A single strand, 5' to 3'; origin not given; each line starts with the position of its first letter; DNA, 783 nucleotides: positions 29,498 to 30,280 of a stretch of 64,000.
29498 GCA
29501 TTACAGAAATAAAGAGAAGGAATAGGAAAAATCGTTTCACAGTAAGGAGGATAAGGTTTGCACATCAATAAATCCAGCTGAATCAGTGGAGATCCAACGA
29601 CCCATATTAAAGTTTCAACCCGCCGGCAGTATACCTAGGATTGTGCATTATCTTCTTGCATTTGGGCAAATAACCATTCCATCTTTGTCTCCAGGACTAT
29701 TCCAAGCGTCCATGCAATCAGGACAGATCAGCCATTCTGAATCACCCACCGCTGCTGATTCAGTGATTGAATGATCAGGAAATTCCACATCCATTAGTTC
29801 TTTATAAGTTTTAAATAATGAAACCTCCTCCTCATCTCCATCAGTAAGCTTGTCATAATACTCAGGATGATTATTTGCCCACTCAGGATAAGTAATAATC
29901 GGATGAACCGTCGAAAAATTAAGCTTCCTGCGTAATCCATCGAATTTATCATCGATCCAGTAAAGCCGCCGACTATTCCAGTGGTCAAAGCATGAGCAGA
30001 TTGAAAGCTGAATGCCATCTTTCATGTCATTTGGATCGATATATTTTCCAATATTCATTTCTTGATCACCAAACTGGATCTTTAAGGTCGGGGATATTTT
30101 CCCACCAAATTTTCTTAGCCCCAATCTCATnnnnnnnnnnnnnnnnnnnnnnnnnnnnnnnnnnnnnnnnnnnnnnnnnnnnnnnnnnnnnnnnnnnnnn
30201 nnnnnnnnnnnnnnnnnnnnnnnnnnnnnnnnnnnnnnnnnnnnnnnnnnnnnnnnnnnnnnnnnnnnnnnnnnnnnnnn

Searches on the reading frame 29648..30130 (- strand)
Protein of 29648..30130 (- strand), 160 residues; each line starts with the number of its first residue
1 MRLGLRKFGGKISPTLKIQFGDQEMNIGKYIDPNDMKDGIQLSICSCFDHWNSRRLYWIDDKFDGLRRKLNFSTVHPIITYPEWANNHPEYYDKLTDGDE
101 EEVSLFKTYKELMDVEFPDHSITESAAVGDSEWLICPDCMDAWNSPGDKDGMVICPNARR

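Call 7: search_protein_families(library=pfam, proteins=[window:29648-30130:-], max_evalue=0.01)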
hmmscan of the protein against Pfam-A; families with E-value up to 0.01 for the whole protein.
window:29648-30130:- (160 aa): 0 families

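Call 18: find_homologous_proteins(query=window:29648-30130:-, max_evalue=0.001)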
Query window:29648-30130:- (160 aa): 13 proteins with E <= 0.001 among 22 candidates.
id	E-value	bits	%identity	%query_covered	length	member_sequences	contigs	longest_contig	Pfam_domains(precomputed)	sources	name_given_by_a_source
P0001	2.5e-84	300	100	78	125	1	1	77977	-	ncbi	-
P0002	3.1e-35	140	62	64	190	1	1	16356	-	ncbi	-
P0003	6.7e-35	139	57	65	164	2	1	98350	-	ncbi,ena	-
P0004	1.8e-34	137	63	65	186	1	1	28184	-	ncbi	-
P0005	9.5e-33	132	69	50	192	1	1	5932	-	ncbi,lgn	-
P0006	9.1e-32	128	56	65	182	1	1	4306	-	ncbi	-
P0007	4.0e-31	126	58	68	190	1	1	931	-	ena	-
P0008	7.1e-29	119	53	69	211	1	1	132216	-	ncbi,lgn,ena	-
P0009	6.1e-28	116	49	68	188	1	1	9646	-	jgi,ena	jgi:hypothetical protein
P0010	3.3e-24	104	59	51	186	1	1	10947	-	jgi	jgi:hypothetical protein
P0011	4.3e-24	103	50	68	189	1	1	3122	-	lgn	-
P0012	1.9e-22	98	46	66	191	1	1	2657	-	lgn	-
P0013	4.6e-22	97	47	68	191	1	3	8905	-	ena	-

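Call 20: find_encoding_contigs(protein=P0001, flank=10000, max_places=10)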
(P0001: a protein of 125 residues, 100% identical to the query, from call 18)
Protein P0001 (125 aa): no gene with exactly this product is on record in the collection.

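Call 21: list_cluster_members(proteins=[P0001, P0002, P0003, P0004, P0005, P0008])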
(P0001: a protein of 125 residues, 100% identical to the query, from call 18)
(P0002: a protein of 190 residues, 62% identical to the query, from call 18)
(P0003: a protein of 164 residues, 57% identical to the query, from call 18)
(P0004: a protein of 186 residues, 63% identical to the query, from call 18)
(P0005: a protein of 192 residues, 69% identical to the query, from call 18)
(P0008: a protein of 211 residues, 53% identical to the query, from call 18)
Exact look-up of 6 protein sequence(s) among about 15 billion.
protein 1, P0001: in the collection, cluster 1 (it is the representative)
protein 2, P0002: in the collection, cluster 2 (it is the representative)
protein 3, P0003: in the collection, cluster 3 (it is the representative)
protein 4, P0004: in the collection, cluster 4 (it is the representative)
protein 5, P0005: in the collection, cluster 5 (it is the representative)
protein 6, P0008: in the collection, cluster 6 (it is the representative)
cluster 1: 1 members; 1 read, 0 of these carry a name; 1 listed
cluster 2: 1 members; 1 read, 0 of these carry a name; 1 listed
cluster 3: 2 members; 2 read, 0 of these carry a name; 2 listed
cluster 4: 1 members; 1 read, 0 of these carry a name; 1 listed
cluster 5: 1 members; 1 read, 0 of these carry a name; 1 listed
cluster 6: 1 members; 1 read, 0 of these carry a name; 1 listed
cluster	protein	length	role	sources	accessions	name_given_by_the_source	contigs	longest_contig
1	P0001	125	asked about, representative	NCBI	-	-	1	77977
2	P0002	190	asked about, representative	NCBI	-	-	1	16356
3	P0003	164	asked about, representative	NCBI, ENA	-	-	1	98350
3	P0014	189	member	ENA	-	-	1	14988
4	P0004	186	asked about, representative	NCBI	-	-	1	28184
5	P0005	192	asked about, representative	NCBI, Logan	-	-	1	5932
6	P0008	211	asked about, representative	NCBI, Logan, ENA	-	-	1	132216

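Call 22: find_encoding_contigs(protein=P0002, flank=8000, max_places=4)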
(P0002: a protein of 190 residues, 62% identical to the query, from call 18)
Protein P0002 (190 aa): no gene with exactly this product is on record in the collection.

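Call 23: find_encoding_contigs(protein=P0004, flank=8000, max_places=4)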
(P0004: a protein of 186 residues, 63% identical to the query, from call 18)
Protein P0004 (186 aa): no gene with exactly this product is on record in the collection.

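Call 24: find_encoding_contigs(protein=P0008, flank=8000, max_places=4)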
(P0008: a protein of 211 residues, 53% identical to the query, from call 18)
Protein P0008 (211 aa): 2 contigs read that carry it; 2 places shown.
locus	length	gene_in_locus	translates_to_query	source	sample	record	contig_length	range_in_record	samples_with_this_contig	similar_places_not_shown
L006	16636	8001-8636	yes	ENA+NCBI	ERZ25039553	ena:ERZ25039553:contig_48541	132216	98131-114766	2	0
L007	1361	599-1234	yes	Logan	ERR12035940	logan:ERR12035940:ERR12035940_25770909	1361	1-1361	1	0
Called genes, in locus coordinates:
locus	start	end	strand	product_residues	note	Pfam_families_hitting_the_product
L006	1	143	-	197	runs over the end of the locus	-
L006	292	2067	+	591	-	PF00224:PK, PF02887:PK_C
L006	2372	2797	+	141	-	-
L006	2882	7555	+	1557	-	PF05593:RHS_repeat (faint), PF25023:TEN_YD-shell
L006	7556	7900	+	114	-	-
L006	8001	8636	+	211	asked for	-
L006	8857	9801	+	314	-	-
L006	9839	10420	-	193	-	PF05974:DUF892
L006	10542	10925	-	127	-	PF00072:Response_reg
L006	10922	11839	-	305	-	PF00512:HisKA, PF02518:HATPase_c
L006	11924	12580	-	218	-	-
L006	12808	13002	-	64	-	-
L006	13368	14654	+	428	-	PF00579:tRNA-synt_1b, PF22421:SYY_C-terminal, PF16714:TyrRSs_C (faint), PF01479:S4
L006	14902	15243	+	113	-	PF18291:HU-HIG, PF00216:Bac_DNA_binding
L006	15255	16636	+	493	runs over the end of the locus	-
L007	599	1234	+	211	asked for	-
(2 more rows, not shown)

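Call 45: search_solved_structures(query=A2, max_evalue=1)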
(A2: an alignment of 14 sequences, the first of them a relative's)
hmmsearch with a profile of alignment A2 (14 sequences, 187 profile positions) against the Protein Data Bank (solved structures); distinct sequences matched with E-value up to 1: 2.
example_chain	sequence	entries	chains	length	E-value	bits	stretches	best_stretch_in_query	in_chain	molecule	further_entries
9p40_A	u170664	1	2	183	0.22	14.6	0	120-180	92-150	MEKK1 SWIM and RING Domains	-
9x2f_B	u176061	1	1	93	0.59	13.3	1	59-128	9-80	AcrIF19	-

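Call 46: search_protein_families(library=pfam, alignment_id=A2, max_evalue=0.1)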
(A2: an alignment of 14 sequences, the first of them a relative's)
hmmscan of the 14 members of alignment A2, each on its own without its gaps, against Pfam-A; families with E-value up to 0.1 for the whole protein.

A. member 1, P0005 (192 aa): 1 family
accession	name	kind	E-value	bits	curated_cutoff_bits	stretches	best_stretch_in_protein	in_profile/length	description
PF08274.17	Zn_Ribbon_YjdM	-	0.045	14.2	30.8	0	151-161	16-26/30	PhnA Zinc-Ribbon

B. families by the number of members that match (of 14 scanned): 17 families
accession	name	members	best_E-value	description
PF23499.1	YnfU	5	0.0095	YnfU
PF22910.1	EDR4-like_1st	4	0.0099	Enhanced disease resistance 4-like, N-terminal domain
PF08274.17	Zn_Ribbon_YjdM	4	0.011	PhnA Zinc-Ribbon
PF14446.12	Prok-RING_1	3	0.0021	Prokaryotic RING finger family 1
PF21276.3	ZNF512_C2HC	2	0.0038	Zinc finger protein 512, C2HC zinc finger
PF17163.9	DUF5125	2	0.02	Domain of unknown function (DUF5125)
PF14569.12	zf-UDP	2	0.041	Zinc-binding RING-finger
PF13453.11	Zn_ribbon_TFIIB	1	0.015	Transcription factor zinc-finger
PF01485.27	IBR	1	0.023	IBR domain, a half RING-finger domain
PF01667.23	Ribosomal_S27e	1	0.04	Ribosomal protein S27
PF09723.15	Zn_ribbon_8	1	0.041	Zinc ribbon domain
PF23547.1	Zn_ribbon_FGT1_1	1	0.042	FORGETTER1 first zinc ribbon domain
PF15227.12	zf-C3HC4_4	1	0.051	zinc finger of C3HC4-type, RING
PF14311.12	DUF4379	1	0.054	Probable Treble clef zinc finger domain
PF00628.35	PHD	1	0.061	PHD-finger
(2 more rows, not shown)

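Call 83: predict_structure(alignment_id=A2)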
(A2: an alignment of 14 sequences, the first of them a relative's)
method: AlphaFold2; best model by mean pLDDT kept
length: 192 residues; sequences in the alignment: 14
mean_pLDDT: 74.1   pTM: 0.61
mean pLDDT of the five models: 74.1, 70.1, 68.9, 68.5, 53.4
residues with pLDDT >= 90: 18; 70-90: 106; 50-70: 51; < 50: 17
segments of 3 or more residues with pLDDT < 50: 90-94, 143-152
pLDDT, mean of each block of 10 residues (from residue 1): 87 66 70 90 83 71 88 89 68 62 82 80 87 81 43 63 63 75 65 42
secondary structure, 60 per line:
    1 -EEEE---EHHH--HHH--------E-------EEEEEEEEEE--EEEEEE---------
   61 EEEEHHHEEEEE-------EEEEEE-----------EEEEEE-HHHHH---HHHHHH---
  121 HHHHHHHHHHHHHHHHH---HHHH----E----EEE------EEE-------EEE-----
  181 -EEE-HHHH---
elements in order: E2-5 E34-43 E46-51 E61-64 E68-72 E80-85 E97-102 H104-108 H112-117 H121-137 H141-144 E154-156 E163-165 E173-175 E182-184 H186-189

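Call 87: find_encoding_contigs(protein=P0009, flank=6000, max_places=3)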
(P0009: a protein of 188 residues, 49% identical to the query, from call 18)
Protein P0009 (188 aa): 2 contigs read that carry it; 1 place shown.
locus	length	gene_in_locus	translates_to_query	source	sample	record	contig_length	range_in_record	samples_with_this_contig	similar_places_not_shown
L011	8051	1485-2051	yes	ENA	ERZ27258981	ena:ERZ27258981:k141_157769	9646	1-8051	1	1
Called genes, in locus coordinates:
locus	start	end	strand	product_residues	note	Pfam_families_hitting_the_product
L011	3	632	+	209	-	?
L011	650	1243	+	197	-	-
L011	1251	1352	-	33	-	-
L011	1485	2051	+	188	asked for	-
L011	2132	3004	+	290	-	-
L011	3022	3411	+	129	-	-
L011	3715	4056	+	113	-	-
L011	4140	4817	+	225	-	-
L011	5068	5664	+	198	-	-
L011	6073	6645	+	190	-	-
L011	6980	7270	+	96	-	-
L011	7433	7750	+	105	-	PF15580:Imm53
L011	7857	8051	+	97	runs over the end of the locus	PF15580:Imm53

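Call 88: find_encoding_contigs(protein=P0010, flank=6000, max_places=3)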
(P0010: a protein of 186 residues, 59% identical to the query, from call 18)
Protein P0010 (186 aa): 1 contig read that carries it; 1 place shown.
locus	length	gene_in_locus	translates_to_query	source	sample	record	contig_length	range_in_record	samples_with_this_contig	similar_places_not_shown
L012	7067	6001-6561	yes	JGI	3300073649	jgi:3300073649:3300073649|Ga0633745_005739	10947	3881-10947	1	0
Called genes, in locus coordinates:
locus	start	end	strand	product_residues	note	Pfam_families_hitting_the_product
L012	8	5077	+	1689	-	PF20148:DUF6531 (faint), PF05593:RHS_repeat (weak), PF25023:TEN_YD-shell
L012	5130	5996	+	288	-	-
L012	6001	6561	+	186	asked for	-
